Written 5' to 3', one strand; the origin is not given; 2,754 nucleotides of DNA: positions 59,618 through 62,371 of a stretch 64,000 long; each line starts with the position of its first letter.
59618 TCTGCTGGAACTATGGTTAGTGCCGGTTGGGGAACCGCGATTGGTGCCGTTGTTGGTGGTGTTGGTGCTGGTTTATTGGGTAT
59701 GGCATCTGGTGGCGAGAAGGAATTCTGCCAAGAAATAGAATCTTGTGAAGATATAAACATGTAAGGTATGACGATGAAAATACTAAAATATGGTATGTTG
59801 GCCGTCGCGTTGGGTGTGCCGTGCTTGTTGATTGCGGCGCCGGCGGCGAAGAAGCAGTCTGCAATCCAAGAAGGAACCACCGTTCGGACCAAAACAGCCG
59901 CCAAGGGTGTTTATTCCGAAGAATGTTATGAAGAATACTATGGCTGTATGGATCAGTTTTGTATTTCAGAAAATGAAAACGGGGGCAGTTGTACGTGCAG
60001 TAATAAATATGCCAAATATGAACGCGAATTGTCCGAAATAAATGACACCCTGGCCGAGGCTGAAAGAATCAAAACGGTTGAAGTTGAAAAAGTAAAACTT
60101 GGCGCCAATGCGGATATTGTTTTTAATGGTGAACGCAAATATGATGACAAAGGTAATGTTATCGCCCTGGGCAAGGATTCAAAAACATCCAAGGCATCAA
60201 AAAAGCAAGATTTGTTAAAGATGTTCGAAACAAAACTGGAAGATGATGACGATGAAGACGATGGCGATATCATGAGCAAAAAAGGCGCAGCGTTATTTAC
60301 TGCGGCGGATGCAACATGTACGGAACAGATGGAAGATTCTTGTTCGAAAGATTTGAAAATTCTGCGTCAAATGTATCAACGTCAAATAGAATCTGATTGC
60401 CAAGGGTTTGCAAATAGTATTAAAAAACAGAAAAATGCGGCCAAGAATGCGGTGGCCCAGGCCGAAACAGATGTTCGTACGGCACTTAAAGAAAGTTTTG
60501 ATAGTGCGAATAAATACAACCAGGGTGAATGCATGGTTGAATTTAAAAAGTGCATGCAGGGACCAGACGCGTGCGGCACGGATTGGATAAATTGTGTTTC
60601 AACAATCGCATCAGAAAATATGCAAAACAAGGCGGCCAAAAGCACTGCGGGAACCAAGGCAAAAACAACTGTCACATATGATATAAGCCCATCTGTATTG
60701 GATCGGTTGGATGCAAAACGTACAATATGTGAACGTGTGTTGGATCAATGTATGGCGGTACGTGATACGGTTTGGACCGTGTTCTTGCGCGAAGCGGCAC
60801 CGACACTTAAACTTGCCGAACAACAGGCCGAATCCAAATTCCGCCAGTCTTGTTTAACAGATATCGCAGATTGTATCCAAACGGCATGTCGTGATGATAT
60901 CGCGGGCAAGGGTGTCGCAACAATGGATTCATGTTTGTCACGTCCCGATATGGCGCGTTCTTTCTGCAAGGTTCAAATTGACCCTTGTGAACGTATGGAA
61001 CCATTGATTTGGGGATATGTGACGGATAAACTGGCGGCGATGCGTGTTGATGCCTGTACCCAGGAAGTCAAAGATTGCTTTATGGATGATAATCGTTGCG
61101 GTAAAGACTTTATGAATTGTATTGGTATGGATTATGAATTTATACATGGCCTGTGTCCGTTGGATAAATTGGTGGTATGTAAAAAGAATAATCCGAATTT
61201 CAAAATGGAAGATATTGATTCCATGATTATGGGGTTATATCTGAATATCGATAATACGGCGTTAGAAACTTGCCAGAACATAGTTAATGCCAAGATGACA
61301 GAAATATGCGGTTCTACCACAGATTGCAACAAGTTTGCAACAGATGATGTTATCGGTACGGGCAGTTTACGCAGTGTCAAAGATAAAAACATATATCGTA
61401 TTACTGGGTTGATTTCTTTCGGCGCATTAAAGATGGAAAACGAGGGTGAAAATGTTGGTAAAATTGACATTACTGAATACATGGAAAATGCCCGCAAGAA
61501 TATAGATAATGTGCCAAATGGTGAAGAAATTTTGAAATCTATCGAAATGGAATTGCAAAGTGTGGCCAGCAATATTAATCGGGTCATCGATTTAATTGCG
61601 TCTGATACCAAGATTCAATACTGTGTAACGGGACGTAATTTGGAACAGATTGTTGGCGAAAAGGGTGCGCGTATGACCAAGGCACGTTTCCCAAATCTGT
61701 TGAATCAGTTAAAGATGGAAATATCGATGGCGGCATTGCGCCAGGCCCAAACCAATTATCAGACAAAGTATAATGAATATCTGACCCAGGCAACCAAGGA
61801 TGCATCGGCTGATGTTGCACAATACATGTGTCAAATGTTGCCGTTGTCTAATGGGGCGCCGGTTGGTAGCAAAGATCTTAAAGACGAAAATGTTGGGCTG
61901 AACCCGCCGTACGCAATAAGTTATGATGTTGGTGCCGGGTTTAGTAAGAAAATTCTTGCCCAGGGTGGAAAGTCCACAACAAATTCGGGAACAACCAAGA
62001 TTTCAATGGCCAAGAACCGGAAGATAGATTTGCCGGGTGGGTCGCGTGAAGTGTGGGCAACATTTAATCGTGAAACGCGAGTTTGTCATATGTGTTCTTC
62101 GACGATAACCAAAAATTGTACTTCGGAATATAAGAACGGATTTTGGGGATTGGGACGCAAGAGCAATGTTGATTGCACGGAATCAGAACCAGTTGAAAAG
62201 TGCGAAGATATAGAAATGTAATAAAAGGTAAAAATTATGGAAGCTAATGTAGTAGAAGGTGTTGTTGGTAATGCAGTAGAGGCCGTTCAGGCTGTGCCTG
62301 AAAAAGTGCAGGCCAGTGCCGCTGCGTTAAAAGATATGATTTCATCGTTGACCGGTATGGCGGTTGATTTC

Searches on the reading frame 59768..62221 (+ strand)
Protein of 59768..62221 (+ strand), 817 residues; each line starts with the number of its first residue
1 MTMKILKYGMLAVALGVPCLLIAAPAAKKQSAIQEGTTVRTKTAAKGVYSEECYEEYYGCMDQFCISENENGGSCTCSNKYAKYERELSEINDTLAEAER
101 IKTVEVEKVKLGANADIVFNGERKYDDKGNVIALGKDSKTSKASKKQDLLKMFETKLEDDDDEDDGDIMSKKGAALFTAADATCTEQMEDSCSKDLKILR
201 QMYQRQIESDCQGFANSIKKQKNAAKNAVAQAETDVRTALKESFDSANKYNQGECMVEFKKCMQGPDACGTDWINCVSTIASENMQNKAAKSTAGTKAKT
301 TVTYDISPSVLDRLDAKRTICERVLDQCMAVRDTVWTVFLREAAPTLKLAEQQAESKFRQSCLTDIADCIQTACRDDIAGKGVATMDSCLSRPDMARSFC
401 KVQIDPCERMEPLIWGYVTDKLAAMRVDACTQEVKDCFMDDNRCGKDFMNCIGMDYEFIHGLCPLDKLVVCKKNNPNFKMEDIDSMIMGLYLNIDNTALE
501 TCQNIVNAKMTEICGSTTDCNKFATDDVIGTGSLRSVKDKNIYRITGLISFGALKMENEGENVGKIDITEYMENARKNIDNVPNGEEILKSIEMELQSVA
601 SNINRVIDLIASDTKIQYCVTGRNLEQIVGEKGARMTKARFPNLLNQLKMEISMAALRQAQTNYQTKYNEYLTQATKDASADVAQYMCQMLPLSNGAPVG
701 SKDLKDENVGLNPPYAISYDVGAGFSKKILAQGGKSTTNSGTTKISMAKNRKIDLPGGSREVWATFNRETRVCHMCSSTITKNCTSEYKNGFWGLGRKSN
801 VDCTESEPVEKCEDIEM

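Call 6: search_protein_families(library=pfam, proteins=[window:59768-62221:+], max_evalue=1)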
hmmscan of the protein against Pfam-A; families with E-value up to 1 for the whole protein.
window:59768-62221:+ (817 aa): 2 families
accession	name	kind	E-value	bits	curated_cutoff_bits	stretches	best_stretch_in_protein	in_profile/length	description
PF23406.1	ZNF380_CC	-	0.0033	18.3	28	0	190-250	7-69/81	ZNF380 coiled-coil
PF14812.11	PBP1_TM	-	0.28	11.9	27.8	1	141-174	26-60/85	Transmembrane domain of transglycosylase PBP1 at N-terminal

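Call 7: search_protein_families(library=ncbifam, proteins=[window:59768-62221:+], max_evalue=1)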
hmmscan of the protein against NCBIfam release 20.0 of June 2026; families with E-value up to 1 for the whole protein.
window:59768-62221:+ (817 aa): 0 families

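Call 10: find_homologous_proteins(query=window:59768-62221:+)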
Query window:59768-62221:+ (817 aa): 1254 proteins with E <= 0.001 among 8000 candidates; the best 120 are listed.
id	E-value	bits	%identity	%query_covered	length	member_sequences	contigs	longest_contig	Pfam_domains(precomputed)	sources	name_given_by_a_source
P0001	0.0e+0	1831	99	100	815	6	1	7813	-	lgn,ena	-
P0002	0.0e+0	1448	77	100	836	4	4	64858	-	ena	-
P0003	0.0e+0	1422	76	100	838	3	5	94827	-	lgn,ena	-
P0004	0.0e+0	1413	76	100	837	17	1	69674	-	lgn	-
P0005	0.0e+0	1349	73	100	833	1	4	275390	-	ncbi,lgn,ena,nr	ncbi:MAG: hypothetical protein J5742_01125 [Alphaproteobacteria bacterium]|nr:hypothetical protein [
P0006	0.0e+0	1337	73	100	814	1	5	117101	-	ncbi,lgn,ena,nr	ncbi:MAG: hypothetical protein J6T57_00480 [Alphaproteobacteria bacterium]|nr:hypothetical protein [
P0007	0.0e+0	1331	70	100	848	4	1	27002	-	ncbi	-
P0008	0.0e+0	1278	68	97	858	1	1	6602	-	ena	-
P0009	0.0e+0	1269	66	99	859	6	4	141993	-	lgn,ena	-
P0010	0.0e+0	1264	68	100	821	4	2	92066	-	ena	-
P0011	0.0e+0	1264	67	99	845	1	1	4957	-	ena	-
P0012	0.0e+0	1264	67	99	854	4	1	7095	-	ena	-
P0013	0.0e+0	1251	65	99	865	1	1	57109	-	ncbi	-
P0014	0.0e+0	1248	67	100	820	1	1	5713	-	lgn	-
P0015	0.0e+0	1242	66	99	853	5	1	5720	-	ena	-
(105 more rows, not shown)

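Call 12: find_related_loci(query=window:59768-62221:+, collection=genome_contigs, flank=10000)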
Query window:59768-62221:+ (817 aa) in genome_contigs; peptide patterns used: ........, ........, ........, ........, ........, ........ (x = any residue, [..] = any of these).
143 stretches matched a pattern; 130 encode a relative of the query (tblastn E <= 1e-3); the best 80 are kept; 80 distinct loci.
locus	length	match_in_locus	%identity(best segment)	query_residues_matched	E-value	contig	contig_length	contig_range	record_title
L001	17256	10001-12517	75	1-817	0e+0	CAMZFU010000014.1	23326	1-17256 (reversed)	MAG TPA_asm: uncultured proteobacterium isolate SRR10912535_bin.38_metaWRAP_v1.3_MAG genome assembly, contig: ERZ1421001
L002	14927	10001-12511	76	3-817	0e+0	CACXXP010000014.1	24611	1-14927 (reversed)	MAG: uncultured proteobacterium isolate RUG11692 genome assembly, contig: RUG11692_asm_14, whole genome shotgun sequence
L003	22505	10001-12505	72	1-817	0e+0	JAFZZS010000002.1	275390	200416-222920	MAG: Alphaproteobacteria bacterium isolate RGIG8245 Water_buffalos_Rumen-5__c26457, whole genome shotgun sequence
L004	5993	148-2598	64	27-817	0e+0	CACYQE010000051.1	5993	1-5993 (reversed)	MAG: uncultured proteobacterium isolate RUG12172 genome assembly, contig: RUG12172_asm_51, whole genome shotgun sequence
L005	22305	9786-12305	62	13-817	0e+0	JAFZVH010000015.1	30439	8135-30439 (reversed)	MAG: Alphaproteobacteria bacterium isolate RGIG8130 Water_buffalos_Rumen-3__c645539, whole genome shotgun sequence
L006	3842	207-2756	61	3-817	0e+0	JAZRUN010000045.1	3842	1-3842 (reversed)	MAG: Candidatus Enterousia sp. isolate T1900045336_YK20190025.MAGScoT_cleanbin_000077 SGB_6611_k141_331129, whole genome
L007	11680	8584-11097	63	4-817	0e+0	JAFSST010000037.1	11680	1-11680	MAG: Alphaproteobacteria bacterium isolate RGIG3440 Goat_Rumen.Co__c1521643, whole genome shotgun sequence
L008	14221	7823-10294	61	7-817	0e+0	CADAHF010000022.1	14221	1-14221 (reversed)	MAG: uncultured proteobacterium isolate RUG13292 genome assembly, contig: RUG13292_asm_22, whole genome shotgun sequence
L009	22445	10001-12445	60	30-817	0e+0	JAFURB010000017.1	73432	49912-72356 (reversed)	MAG: Alphaproteobacteria bacterium isolate RGIG4748 Roe_deer_Rectum.Co__c2546317, whole genome shotgun sequence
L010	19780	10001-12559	59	4-817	0e+0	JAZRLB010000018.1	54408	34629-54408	MAG: Candidatus Enterousia sp. isolate T1900045443_YK20190134.MAGScoT_cleanbin_000013 SGB_7129_k141_1577228, whole genom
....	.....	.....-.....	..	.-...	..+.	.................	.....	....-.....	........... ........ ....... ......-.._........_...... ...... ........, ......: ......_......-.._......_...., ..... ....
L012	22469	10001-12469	59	22-817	0e+0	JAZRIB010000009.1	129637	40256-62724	MAG: Candidatus Enterousia sp. isolate T1900045477_YK20190171.MAGScoT_cleanbin_000036 SGB_7287_k141_308728, whole genome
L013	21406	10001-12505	60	10-817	0e+0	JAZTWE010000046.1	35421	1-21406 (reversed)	MAG: Candidatus Enterousia sp. isolate T1900045334_YK20190023.MAGScoT_cleanbin_000100 SGB_6575_k141_4023851, whole genom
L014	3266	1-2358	62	49-817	0e+0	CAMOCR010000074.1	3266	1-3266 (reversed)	MAG: uncultured Alphaproteobacteria bacterium isolate SRR873604_bin.19_metaWRAP_v1.3_MAG genome assembly, contig: NODE_1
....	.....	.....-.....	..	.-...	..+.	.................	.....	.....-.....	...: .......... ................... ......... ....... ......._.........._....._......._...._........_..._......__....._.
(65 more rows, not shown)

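Call 26: search_solved_structures(query=A1, max_evalue=10)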
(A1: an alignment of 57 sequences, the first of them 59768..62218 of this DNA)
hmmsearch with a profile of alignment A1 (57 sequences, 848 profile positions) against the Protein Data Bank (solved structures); distinct sequences matched with E-value up to 10: 0.

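Call 28: predict_structure(alignment_id=A1)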
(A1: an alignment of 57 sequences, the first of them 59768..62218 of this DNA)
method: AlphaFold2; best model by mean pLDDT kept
length: 817 residues; sequences in the alignment: 57
mean_pLDDT: 67.9   pTM: 0.44
mean pLDDT of the five models: 67.9, 66.7, 60.3, 58.7, 58.2
residues with pLDDT >= 90: 12; 70-90: 429; 50-70: 265; < 50: 111
segments of 3 or more residues with pLDDT < 50: 1-41, 132-165, 290-296, 734-748, 794-798
pLDDT, mean of each block of 10 residues (from residue 1): 30 31 28 33 57 79 66 61 75 80 70 55 51 43 44 32 48 73 80 79 75 75 80 73 64 79 82 74 56 47 65 81 76 80 75 68 69 64 56 69 70 65 60 72 66 62 72 72 66 62 74 69 77 85 86 85 87 84 82 90 88 77 63 61 80 86 90 87 81 57 63 75 74 45 37 70 80 82 68 49 72 83
secondary structure, 60 per line:
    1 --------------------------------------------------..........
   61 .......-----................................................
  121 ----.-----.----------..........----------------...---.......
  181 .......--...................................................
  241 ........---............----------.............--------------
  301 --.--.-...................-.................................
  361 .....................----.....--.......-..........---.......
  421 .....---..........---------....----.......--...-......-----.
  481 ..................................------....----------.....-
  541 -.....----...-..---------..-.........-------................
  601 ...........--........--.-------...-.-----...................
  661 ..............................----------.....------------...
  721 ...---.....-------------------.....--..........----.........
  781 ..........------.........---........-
elements in order (helices of 4 or more, strands of 3 or more residues): H51-65 H75-120 H142-151 H174-187 H190-247 H252-263 H274-286 H308-326 H329-381 H386-390 H393-399 H401-410 H414-425 H429-438 H448-451 H456-462 H469-474 H480-514 H521-524 E535-539 E542-546 H569-577 H585-611 H614-621 H642-690 H701-705 E718-723 H727-731 E751-755 E758-767 E772-790 E797-805 E809-816

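Call 31: fold_search(model_id=the predicted structure, library=pdb)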
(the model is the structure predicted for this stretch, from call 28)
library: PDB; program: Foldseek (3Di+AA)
matches with E <= 10: 115; with E <= 0.001: 0
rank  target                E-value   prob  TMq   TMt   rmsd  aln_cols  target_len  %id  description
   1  8f8q_H                1.1e+00  0.21  0.05  0.13   9.9        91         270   11  Cryo-EM structure of the CapZ-capped barbed end of F-actin (released 2023-06-07)
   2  8f8q_G                1.2e+00  0.04  0.04  0.10  35.7       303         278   10  Cryo-EM structure of the CapZ-capped barbed end of F-actin (released 2023-06-07)
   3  7dsa_B                1.3e+00  0.38  0.06  0.16   8.2        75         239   13  Crystal structure of actin capping protein in complex with V-1 (space group P62) (released 2021-03-03)
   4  1y8c                  1.3e+00  0.69  0.04  0.12  11.1        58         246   12  Crystal structure of a S-adenosylmethionine-dependent methyltransferase from Clostridium acetobutylicum ATCC 824 (released 2004-12-28)
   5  6yft_AA               1.4e+00  0.14  0.05  0.21   9.3        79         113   14  Virus-like particle of Wenzhou levi-like virus 1 (released 2020-09-02)
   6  3lk3_B                1.6e+00  0.25  0.06  0.15  10.1        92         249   13  Crystal structure of CapZ bound to the CPI and CSI uncapping motifs from CARMIL (released 2010-04-07)
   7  9y9l_Z                1.6e+00  0.16  0.05  0.13  10.3        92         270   11  CP at the barbed end with one cofilin on second-to-last subunit (released 2026-03-04)
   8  5afu_L                1.6e+00  0.21  0.05  0.13  10.3        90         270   13  Cryo-EM structure of dynein tail-dynactin-BICD2N complex (released 2015-03-11)
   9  3aaa_B                1.9e+00  0.14  0.05  0.13   8.6        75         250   13  Crystal Structure of Actin capping protein in complex with V-1 (released 2010-08-04)
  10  9y9l_Y                1.9e+00  0.14  0.04  0.09  20.0        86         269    9  CP at the barbed end with one cofilin on second-to-last subunit (released 2026-03-04)
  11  1izn_B                2.1e+00  0.33  0.06  0.15   8.0        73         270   14  Crystal Structure of Actin Filament Capping Protein CapZ (released 2003-04-08)
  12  7zkg_A                2.2e+00  0.57  0.04  0.12  11.3        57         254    9  C-Methyltransferase PsmD from Streptomyces griseofuscus with bound cofactor (crystal form 2) (released 2022-12-28)
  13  4akr_A                2.5e+00  0.08  0.04  0.08  22.7        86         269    9  Crystal Structure of the cytoplasmic actin capping protein Cap32_34 from Dictyostelium discoideum (released 2012-07-04)
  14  9icz_B                2.6e+00  0.54  0.04  0.12  11.2        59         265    8  C-Methyltransferase SeMT from Saccharopolyspora erythraea (released 2025-12-10)
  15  1izn_A                2.6e+00  0.14  0.04  0.09  20.9        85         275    6  Crystal Structure of Actin Filament Capping Protein CapZ (released 2003-04-08)
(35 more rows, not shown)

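Call 33: find_encoding_contigs(protein=P0001, flank=10000, max_places=4)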
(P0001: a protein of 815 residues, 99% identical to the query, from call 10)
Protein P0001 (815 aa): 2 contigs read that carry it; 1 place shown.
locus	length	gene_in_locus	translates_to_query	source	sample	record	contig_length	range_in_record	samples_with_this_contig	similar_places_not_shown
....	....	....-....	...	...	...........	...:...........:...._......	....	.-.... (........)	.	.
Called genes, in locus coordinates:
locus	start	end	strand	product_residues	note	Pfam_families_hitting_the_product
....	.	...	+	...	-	?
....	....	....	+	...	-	-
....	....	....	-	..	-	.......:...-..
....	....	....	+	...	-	-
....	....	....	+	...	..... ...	-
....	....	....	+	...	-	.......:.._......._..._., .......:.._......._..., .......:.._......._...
